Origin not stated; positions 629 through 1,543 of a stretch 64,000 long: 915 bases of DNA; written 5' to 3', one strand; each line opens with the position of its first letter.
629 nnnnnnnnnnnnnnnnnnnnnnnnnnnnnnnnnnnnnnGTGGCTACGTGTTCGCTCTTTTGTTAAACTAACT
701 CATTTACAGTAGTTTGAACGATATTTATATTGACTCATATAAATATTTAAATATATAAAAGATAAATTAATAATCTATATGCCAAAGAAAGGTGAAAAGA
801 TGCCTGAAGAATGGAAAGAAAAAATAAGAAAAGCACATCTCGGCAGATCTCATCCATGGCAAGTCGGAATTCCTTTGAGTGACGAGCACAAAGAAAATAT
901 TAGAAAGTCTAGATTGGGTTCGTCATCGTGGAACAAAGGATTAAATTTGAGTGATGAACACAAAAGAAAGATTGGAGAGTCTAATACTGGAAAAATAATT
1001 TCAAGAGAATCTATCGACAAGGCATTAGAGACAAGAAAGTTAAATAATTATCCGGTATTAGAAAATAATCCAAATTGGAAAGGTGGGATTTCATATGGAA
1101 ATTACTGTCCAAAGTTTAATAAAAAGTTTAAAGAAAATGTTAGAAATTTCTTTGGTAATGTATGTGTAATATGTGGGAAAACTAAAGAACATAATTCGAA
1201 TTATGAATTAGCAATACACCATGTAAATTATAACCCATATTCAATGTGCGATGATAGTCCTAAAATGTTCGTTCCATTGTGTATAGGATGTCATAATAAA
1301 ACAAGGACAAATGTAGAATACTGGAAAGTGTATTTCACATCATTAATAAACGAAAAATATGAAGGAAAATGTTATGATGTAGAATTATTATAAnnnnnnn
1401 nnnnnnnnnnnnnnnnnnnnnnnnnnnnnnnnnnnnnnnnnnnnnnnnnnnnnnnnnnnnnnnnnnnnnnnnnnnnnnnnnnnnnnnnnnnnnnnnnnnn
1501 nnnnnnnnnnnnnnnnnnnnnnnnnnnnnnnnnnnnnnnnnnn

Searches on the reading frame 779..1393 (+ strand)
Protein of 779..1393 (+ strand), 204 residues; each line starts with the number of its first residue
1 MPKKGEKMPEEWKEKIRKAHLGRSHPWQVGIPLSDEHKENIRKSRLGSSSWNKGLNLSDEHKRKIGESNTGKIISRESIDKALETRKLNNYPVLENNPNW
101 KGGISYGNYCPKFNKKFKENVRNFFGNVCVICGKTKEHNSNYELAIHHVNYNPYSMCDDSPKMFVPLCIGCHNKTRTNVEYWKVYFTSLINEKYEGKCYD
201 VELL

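Call 19: search_protein_families(library=phrogs, proteins=[window:779-1393:+], max_evalue=0.00001)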
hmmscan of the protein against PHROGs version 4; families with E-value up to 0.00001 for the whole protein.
window:779-1393:+ (204 aa): 1 family
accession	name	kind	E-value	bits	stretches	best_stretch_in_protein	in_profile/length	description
phrog_8048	-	DNA, RNA and nucleotide metabolism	9.8e-06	25.9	0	115-178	165-228/273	HNH endonuclease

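Call 69: search_protein_families(library=pfam, proteins=[window:779-1393:+], max_evalue=0.01)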
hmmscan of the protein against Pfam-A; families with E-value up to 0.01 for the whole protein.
window:779-1393:+ (204 aa): 1 family
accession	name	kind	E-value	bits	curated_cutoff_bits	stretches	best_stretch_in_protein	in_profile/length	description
PF07460.16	NUMOD3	-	0.00029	21.2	20.4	0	57-72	4-19/37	NUMOD3 motif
